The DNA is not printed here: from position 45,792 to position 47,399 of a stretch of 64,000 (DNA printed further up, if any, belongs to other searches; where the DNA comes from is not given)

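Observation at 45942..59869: Glycosylation island bracketed by two TMTC/PMT-like (DUF1736 + TPR) membrane proteins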

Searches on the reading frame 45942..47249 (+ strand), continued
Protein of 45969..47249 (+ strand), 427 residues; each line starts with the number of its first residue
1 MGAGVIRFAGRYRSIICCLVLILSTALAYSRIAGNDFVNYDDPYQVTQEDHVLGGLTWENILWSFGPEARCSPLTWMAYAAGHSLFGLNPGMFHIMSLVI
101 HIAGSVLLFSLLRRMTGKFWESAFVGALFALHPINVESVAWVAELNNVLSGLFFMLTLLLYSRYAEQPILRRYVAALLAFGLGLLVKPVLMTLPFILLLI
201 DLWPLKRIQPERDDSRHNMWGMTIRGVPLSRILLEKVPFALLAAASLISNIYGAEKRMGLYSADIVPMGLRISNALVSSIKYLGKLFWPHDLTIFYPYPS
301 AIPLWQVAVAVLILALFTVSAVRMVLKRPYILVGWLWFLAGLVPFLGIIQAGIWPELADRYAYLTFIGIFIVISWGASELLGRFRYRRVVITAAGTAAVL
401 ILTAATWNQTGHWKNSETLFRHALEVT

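Call 48: search_protein_families(library=pfam, alignment_id=A2, max_evalue=1)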
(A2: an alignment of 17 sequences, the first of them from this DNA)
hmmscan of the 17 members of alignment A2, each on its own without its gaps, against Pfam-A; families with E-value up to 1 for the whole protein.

A. member 1, seq(432 aa): 2 families
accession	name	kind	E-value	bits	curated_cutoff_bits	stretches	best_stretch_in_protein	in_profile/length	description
PF13231.12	PMT_2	-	5.7e-08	33.6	26.1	1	87-209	9-128/160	Dolichyl-phosphate-mannose-protein mannosyltransferase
PF10002.14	DUF2243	-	0.0092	16.6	25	1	99-138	47-86/140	Predicted membrane protein (DUF2243)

B. families by the number of members that match (of 17 scanned): 4 families
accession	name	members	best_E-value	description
PF13231.12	PMT_2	11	3.3e-08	Dolichyl-phosphate-mannose-protein mannosyltransferase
PF07695.17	7TMR-DISM_7TM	1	0.0086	7TM diverse intracellular signalling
PF10002.14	DUF2243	1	0.0092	Predicted membrane protein (DUF2243)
PF04241.20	DUF423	1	0.17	Protein of unknown function (DUF423)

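Call 52: find_encoding_contigs(protein=P0016, flank=10000, max_places=1)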
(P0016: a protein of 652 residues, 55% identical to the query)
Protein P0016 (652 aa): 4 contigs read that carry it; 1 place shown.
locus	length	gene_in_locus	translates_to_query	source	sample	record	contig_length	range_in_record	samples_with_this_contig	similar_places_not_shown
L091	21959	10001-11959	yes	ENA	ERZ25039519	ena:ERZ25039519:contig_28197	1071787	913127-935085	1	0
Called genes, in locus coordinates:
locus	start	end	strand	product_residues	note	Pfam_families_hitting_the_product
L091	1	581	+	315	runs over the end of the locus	PF01370:Epimerase, PF02719:Polysacc_synt_2 (faint), PF04321:RmlD_sub_bind (weak), PF16363:GDP_Man_Dehyd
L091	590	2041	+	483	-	PF13489:Methyltransf_23, PF07021:MetW (weak), PF08241:Methyltransf_11, PF08242:Methyltransf_12, PF13649:Methyltransf_25, PF13847:Methyltransf_31, PF00535:Glycos_transf_2, PF10111:Glyco_tranf_2_2 (weak), +1 more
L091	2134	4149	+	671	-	PF23914:TPR_CcmH_CycH (weak), PF00515:TPR_1 (weak), PF14559:TPR_19 (weak), PF25062:ARM_TT21_N (weak), PF13424:TPR_12, PF13432:TPR_16, PF13414:TPR_11 (weak), PF00515:TPR_1 (weak), +15 more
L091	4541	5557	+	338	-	PF01757:Acyl_transf_3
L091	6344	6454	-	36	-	-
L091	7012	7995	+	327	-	PF00535:Glycos_transf_2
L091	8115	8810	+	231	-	PF05148:Methyltransf_8 (weak), PF13489:Methyltransf_23, PF01209:Ubie_methyltran (weak), PF13847:Methyltransf_31, PF08241:Methyltransf_11, PF08242:Methyltransf_12, PF13649:Methyltransf_25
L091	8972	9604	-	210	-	PF13489:Methyltransf_23, PF02353:CMAS (weak), PF05175:MTS (weak), PF13649:Methyltransf_25, PF13847:Methyltransf_31, PF08241:Methyltransf_11, PF08242:Methyltransf_12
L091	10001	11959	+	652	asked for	PF13414:TPR_11, PF13424:TPR_12 (weak), PF14559:TPR_19 (weak), PF00515:TPR_1, PF07719:TPR_2 (weak), PF13181:TPR_8 (weak), PF13431:TPR_17 (weak), PF14559:TPR_19, +13 more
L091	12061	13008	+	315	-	PF00535:Glycos_transf_2, PF13641:Glyco_tranf_2_3 (weak)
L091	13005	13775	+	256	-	PF13302:Acetyltransf_3 (faint), PF13673:Acetyltransf_10 (weak), PF00583:Acetyltransf_1, PF13508:Acetyltransf_7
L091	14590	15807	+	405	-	PF01041:DegT_DnrJ_EryC1, PF00155:Aminotran_1_2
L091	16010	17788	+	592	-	-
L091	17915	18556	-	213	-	PF02353:CMAS, PF13489:Methyltransf_23, PF05175:MTS (weak), PF13649:Methyltransf_25, PF13847:Methyltransf_31, PF08241:Methyltransf_11, PF08242:Methyltransf_12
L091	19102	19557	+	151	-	-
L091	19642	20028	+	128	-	PF22904:NOMO1-like_2nd, PF17210:SdrD_B, PF17802:SpaA (faint), PF13620:CarboxypepD_reg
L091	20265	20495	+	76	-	-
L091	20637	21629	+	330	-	PF00106:adh_short (faint), PF01073:3Beta_HSD, PF01370:Epimerase, PF02719:Polysacc_synt_2, PF05368:NmrA, PF13460:NAD_binding_10, PF16363:GDP_Man_Dehyd, PF07993:NAD_binding_4, +1 more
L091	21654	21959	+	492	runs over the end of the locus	PF02629:CoA_binding, PF13380:CoA_binding_2, PF13607:Succ_CoA_lig, PF19045:Ligase_CoA_2 (weak)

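Call 53: find_encoding_contigs(protein=P0017, flank=10000, max_places=1)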
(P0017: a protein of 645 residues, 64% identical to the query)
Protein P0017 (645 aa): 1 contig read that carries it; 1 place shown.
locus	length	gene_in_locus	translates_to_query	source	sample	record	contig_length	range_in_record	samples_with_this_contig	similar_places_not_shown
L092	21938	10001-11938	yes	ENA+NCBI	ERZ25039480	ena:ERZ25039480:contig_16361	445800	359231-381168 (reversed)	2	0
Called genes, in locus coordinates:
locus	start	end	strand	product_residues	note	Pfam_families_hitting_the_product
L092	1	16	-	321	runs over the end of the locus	PF02826:2-Hacid_dh_C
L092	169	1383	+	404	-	PF00990:GGDEF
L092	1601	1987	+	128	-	-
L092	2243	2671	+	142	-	PF00572:Ribosomal_L13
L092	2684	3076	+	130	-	PF00380:Ribosomal_S9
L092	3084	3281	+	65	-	PF01118:Semialdhyde_dh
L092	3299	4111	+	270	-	PF01118:Semialdhyde_dh, PF22698:Semialdhyde_dhC_1, PF02774:Semialdhyde_dhC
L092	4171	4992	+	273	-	PF01875:Memo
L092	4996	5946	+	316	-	PF00912:Transgly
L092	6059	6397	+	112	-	PF01527:HTH_Tnp_1 (faint)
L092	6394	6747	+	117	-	PF05717:TnpB_IS66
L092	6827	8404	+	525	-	PF13007:LZ_Tnp_IS66, PF13005:zf-IS66, PF03050:DDE_Tnp_IS66, PF13817:DDE_Tnp_IS66_C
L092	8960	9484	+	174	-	PF00881:Nitroreductase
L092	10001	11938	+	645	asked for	PF13414:TPR_11 (weak), PF00515:TPR_1 (weak), PF07719:TPR_2 (weak), PF25058:ARM_TT21 (weak), PF25063:ARM_TT21_C (weak), PF23914:TPR_CcmH_CycH (weak), PF13414:TPR_11 (weak), PF14559:TPR_19, +12 more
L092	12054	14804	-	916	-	PF03699:UPF0182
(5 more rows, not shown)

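Call 54: find_encoding_contigs(protein=P0011, flank=10000, max_places=1)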
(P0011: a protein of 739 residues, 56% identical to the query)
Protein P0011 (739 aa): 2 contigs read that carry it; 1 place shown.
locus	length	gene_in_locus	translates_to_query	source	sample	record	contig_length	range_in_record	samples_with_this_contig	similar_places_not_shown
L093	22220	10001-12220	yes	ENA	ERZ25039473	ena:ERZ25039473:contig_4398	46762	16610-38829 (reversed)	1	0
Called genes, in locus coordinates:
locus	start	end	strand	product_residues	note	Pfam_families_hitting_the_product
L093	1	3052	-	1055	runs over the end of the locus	PF00211:Guanylate_cyc, PF13191:AAA_16, PF13424:TPR_12 (faint), PF17874:TPR_MalT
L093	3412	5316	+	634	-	PF02550:AcetylCoA_hydro, PF13336:AcetylCoA_hyd_C, PF13302:Acetyltransf_3 (weak), PF00583:Acetyltransf_1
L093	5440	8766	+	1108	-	PF12773:DZR (weak), PF00211:Guanylate_cyc, PF13191:AAA_16, PF13424:TPR_12 (faint)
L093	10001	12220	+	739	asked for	PF13424:TPR_12 (weak), PF25063:ARM_TT21_C, PF07719:TPR_2 (weak), PF13424:TPR_12 (weak), PF13432:TPR_16, PF14559:TPR_19, PF23914:TPR_CcmH_CycH, PF13414:TPR_11, +21 more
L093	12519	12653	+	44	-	-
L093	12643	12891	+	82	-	-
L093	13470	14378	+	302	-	PF00583:Acetyltransf_1, PF13673:Acetyltransf_10, PF13508:Acetyltransf_7, PF14542:Acetyltransf_CG (weak)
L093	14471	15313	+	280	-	PF13433:Peripla_BP_5, PF13458:Peripla_BP_6, PF01094:ANF_receptor (weak)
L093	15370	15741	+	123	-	-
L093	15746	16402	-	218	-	PF13189:Cytidylate_kin2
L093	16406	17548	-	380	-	PF07690:MFS_1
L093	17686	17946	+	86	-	-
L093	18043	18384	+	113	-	-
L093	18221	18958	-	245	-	PF25917:BSH_RND, PF25919:BSH_CusB (faint), PF25994:HH_AprE (weak), PF25876:HH_MFP_RND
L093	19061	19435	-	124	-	PF01047:MarR, PF12802:MarR_2, PF13463:HTH_27 (faint)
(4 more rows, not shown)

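Call 73: search_protein_representatives(alignment_id=A2)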
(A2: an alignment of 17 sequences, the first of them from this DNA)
Query: 17 sequences, 423 profile positions. Proteins with E-value up to 0.001 (for the whole library): 104181; up to 1e-10: 72126; up to 1e-30: 28171. The best 150 are listed.
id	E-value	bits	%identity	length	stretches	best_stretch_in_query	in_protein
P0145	9.3e-179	611.3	-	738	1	4-423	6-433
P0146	1.9e-177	607.0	-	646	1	11-423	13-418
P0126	2.6e-175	599.9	-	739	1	10-423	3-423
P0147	9.9e-174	594.7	-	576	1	6-423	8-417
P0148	1.5e-172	590.8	-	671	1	8-423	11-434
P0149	7.7e-168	575.3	-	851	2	14-423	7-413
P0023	8.0e-168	575.2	-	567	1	5-423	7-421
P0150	1.1e-166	571.5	-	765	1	9-423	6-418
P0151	1.7e-166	570.9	-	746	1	13-422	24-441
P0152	2.5e-166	570.4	-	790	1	11-423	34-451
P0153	2.7e-166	570.2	-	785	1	8-422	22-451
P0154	4.4e-166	569.5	-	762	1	6-423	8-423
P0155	1.2e-164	564.8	-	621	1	14-423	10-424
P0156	5.1e-164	562.7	-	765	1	7-423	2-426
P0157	5.1e-163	559.4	-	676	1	4-422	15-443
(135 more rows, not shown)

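Call 82: search_protein_families(library=pfam, proteins=[L009:7790-9140:-, L009:14001-15351:-, L007:14368-15717:-], max_evalue=0.01)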
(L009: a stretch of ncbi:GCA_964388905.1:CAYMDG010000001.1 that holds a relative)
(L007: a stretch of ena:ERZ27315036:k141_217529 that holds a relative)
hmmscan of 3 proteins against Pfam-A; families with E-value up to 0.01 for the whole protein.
L009:7790-9140:- (450 aa): 0 families

L009:14001-15351:- (450 aa): 0 families

L007:14368-15717:- (450 aa): 0 families
